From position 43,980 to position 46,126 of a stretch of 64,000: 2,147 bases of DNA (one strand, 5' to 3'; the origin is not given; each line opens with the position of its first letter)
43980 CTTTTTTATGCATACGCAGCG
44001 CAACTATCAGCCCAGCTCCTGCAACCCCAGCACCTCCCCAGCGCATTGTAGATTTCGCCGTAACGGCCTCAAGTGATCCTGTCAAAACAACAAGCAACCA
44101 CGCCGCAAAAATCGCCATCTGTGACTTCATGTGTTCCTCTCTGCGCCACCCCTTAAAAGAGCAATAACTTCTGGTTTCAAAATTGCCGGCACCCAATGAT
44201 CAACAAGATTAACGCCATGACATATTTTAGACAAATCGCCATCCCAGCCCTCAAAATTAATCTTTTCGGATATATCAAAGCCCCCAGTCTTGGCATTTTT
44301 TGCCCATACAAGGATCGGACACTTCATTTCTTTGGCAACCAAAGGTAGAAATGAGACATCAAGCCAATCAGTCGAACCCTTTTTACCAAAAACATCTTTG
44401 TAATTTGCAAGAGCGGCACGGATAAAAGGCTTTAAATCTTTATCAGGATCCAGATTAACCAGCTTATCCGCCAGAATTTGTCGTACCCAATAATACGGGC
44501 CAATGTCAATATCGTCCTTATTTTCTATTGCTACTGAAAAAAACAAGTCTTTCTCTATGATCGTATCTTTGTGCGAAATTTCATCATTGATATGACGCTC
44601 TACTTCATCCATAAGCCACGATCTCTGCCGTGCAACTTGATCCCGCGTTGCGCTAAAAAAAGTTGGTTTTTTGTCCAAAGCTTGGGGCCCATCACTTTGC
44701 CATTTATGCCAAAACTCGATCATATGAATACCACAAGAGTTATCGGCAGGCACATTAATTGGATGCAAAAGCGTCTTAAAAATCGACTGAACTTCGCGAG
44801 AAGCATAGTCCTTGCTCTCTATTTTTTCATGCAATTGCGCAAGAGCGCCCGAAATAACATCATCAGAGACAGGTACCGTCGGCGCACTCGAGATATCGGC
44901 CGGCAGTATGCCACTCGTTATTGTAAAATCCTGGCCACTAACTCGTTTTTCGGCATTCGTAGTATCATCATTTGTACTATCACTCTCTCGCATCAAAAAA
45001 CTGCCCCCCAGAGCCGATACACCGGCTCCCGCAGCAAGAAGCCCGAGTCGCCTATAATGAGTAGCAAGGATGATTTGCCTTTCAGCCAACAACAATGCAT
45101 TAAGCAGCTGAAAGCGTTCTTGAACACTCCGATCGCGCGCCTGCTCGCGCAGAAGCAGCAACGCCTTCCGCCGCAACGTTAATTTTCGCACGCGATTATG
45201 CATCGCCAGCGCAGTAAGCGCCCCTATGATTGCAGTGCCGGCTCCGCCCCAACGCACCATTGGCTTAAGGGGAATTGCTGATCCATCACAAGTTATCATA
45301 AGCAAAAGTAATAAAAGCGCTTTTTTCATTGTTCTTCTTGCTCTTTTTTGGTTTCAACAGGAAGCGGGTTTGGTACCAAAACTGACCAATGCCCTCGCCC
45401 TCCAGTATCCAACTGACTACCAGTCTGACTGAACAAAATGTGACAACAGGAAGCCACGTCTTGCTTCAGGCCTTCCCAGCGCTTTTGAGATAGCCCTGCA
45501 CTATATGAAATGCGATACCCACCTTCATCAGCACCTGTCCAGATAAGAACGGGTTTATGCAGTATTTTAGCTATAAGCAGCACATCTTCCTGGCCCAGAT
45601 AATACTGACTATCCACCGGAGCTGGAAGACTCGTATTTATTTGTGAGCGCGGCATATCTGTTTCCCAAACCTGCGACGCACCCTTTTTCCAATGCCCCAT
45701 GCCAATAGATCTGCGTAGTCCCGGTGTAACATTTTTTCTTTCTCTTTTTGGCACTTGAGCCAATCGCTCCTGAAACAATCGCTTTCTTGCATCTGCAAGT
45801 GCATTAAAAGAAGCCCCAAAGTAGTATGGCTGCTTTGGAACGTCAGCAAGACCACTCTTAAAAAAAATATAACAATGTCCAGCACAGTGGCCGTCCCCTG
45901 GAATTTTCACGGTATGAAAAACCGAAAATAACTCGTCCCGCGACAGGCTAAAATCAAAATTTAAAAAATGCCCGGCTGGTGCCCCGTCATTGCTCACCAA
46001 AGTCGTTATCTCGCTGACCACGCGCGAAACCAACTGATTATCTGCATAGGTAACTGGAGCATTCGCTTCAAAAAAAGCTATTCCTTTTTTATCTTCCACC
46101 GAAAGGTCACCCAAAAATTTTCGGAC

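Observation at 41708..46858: Four translationally coupled, membrane-anchored OTU-like cysteine protease paralogues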

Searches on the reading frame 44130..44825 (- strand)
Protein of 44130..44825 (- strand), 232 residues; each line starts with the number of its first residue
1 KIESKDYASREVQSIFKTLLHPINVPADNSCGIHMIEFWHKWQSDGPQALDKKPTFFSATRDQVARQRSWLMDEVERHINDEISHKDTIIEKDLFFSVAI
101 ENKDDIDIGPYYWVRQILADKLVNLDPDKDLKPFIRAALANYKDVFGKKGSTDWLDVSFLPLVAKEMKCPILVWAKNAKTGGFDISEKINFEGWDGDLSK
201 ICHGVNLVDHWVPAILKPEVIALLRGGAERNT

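Call 16: search_solved_structures(query=A3, max_evalue=10, show_alignments=3)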
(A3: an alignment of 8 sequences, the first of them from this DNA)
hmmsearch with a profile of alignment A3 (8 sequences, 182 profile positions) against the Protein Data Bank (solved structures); distinct sequences matched with E-value up to 10: 8.
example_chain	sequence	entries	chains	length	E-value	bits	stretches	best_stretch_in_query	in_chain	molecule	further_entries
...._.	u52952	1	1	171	0.033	17.6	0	19-36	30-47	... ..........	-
5v5h_A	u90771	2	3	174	0.035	17.5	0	19-36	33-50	RNA-directed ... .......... L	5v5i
3prm_A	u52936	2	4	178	0.036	17.5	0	19-36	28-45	RNA-directed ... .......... L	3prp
3znh_A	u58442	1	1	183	0.041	17.3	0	19-36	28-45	UBIQUITIN THIOESTERASE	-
3phw_A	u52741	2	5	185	0.042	17.3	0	19-36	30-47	RNA-directed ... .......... L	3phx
5v5g_A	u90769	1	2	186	0.043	17.3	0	19-36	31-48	RNA-directed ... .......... L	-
3pt2_A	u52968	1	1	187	0.044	17.2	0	19-36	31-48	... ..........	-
3phu_A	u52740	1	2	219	0.075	16.5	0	19-36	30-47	RNA-directed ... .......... L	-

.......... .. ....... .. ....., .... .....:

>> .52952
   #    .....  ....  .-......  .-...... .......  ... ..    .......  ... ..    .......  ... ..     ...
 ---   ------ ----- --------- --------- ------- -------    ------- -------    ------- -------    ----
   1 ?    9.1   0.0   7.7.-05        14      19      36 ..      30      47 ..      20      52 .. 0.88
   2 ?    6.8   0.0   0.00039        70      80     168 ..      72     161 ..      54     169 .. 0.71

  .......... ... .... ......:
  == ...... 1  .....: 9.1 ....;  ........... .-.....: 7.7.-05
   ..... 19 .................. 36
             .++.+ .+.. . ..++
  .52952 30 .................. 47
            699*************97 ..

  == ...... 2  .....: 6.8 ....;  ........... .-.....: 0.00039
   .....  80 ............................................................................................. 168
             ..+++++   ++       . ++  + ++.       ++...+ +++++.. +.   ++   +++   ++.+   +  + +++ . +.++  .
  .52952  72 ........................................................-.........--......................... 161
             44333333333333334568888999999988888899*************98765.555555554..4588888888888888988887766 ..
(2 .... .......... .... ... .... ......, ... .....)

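Call 27: find_homologous_proteins(query=A3, max_evalue=1)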
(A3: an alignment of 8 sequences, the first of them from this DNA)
Query A3 (8 sequences) (232 aa, profile of the alignment): 1 proteins with E <= 1 among 3649 candidates.
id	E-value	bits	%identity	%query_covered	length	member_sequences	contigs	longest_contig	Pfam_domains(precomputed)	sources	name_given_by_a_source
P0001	4.9e-63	231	100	100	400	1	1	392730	-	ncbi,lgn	-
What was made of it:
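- Tried and rejected: With the C-domain alignment it returned only the query (call 27).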

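Call 28: search_protein_representatives(alignment_id=A4)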
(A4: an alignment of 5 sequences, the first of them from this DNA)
Query: 5 sequences, 213 profile positions. Proteins with E-value up to 0.001 (for the whole library): 9; up to 1e-10: 7; up to 1e-30: 4. The best 9 are listed.
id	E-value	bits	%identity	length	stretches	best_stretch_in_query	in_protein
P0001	1.6e-88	312.8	-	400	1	1-212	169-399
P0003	8.4e-70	251.6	-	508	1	2-213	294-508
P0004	1.5e-62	228.0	-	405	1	2-210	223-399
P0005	9.1e-54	199.2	-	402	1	2-212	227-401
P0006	8.2e-25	104.6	-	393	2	12-102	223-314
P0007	4.3e-23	99.0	-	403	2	7-85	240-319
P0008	8.3e-23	98.1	-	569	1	3-201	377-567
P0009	1.1e-07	48.6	-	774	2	22-69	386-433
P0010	4.2e-04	37.0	-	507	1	20-199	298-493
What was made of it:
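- Closest known: C65. Different: No relationship to this family was tested here, and the profile search of 1.84 billion representatives found no member outside the narrow clade (call 28).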

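Call 32: find_encoding_contigs(protein=P0009, flank=10000, max_places=3)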
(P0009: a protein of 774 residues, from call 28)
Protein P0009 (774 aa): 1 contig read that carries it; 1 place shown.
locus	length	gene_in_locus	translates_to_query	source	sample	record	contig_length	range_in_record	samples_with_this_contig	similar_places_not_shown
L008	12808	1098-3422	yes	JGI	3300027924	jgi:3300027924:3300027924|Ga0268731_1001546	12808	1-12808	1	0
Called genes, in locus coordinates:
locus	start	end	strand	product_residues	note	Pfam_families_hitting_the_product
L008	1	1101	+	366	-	?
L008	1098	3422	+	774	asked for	-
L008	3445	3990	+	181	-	PF01066:CDP-OH_P_transf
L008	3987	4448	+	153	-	PF04608:PgpA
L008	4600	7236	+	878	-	PF00521:DNA_topoisoIV, PF03989:DNA_gyraseA_C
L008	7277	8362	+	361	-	PF02481:DNA_processg_A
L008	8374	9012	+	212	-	PF02545:Maf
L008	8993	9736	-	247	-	-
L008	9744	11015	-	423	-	-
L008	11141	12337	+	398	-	PF00083:Sugar_tr, PF07690:MFS_1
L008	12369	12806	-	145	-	?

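Call 33: find_encoding_contigs(protein=P0010, flank=10000, max_places=3)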
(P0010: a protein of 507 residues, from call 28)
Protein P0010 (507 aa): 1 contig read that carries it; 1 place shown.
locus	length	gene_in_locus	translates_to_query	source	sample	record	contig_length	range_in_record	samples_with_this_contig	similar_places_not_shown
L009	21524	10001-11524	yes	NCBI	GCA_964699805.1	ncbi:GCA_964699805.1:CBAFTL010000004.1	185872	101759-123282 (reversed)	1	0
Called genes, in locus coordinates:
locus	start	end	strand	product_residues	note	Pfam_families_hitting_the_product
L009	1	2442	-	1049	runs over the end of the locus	-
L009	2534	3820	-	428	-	PF05697:Trigger_N (weak)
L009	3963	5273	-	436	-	-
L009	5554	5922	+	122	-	-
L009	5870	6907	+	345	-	PF05496:RuvB_N, PF00004:AAA, PF07728:AAA_5 (faint), PF13173:AAA_14 (faint), PF17864:AAA_lid_4, PF05491:WHD_RuvB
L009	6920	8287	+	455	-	PF00474:SSF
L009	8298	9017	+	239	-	PF20772:TACO1_YebC_N, PF01709:Transcrip_reg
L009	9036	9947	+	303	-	PF03755:YicC-like_N, PF08340:YicC-like_C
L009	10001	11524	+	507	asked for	-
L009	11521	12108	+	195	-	PF01066:CDP-OH_P_transf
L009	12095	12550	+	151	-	PF04608:PgpA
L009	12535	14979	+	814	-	-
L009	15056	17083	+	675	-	PF00004:AAA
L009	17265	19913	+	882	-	PF00521:DNA_topoisoIV, PF03989:DNA_gyraseA_C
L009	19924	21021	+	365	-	PF02481:DNA_processg_A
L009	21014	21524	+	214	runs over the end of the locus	PF02545:Maf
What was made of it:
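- The single-copy gene in L009 overlaps pgsA by 4 nt (call 33).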

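Call 34: find_encoding_contigs(protein=P0008, flank=10000, max_places=3)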
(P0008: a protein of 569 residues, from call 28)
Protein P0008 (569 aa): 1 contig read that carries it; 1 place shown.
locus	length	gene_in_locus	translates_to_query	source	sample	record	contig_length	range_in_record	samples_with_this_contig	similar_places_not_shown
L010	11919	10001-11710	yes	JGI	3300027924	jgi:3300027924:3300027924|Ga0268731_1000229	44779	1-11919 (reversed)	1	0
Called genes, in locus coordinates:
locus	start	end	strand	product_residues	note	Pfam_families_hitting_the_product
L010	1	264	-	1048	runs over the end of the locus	-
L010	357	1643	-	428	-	PF05697:Trigger_N (weak)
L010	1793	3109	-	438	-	-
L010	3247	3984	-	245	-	-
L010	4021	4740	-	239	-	-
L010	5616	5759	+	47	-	-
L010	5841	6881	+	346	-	PF05496:RuvB_N, PF00004:AAA, PF07728:AAA_5 (faint), PF17864:AAA_lid_4, PF05491:WHD_RuvB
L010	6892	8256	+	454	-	PF00474:SSF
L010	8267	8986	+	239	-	PF20772:TACO1_YebC_N, PF01709:Transcrip_reg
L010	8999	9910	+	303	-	PF03755:YicC-like_N, PF08340:YicC-like_C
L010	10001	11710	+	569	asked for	-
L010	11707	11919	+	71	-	?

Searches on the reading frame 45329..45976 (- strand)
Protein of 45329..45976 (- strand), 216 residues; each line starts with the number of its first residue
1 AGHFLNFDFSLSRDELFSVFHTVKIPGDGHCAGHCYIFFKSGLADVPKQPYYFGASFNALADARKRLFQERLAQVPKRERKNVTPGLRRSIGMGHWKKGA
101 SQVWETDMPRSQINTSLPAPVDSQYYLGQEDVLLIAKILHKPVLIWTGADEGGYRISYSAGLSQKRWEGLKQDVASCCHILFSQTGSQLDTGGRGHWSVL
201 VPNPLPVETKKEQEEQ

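Call 75: search_solved_structures(query=A9, max_evalue=10, show_alignments=1)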
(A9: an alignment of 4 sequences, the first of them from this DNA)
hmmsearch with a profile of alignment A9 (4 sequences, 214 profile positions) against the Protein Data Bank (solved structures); distinct sequences matched with E-value up to 10: 11.
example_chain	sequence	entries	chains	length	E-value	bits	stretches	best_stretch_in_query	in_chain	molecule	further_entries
6dx5_B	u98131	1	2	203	0.0058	19.5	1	17-149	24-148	RNA-dependent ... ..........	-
6dx2_A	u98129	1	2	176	0.088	15.6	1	114-150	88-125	RNA-dependent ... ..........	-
7y5m_A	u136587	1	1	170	0.8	12.5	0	122-150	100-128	RNA-directed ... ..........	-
1if2_A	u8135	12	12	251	0.88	12.4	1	12-61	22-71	TRIOSEPHOSPHATE ISOMERASE | TRIOSEPHOSPHATE ISOMERASE SYNONYM TRIOSE-PHOSPHATE ISOMERASE, TIM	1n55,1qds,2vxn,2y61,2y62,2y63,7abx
7qh0_A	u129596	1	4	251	0.89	12.4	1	12-61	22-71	Triosephosphate isomerase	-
6dwx_A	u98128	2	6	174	0.9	12.3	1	122-149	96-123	RNA-dependent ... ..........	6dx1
11ny_A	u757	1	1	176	0.9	12.3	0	122-150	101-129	RNA-directed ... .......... L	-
4hxd_B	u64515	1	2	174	1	12.2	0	126-150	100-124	RNA-directed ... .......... L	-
6oar_A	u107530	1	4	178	1.7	11.4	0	17-39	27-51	RNA-dependent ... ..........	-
5v5h_A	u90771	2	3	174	2.1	11.1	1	13-137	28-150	RNA-directed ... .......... L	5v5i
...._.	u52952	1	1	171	2.1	11.1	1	13-137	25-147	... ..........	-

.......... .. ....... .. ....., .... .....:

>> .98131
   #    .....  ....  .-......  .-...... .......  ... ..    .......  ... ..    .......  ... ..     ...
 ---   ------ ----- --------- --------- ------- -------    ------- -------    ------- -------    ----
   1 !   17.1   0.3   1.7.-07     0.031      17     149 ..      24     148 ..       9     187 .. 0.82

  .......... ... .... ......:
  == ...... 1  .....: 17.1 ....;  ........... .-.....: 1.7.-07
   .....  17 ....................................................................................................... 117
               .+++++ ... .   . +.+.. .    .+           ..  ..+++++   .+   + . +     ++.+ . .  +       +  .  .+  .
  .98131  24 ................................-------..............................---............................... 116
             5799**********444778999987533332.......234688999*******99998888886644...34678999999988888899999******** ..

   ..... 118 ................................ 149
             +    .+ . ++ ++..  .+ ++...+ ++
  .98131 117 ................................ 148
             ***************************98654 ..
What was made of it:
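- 45326..46858 (-): W1, 510 aa from the first GTG (508 aa from the likelier GTG at 46852). Anchor is about 46559-46858. The linker is long and Pro/Ser/Ala/Val-rich. OTU-like domain is 45329-45976. Cys325 codon is 45884-45886 and His490 codon is 45389-45391. The residue at His+2 is Ser. W1-type profile hits Farallon virus vOTU 6DX5 at E 0.0058: call 75.
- The W1-type profile hits Farallon vOTU at E 0.0058 (call 75).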
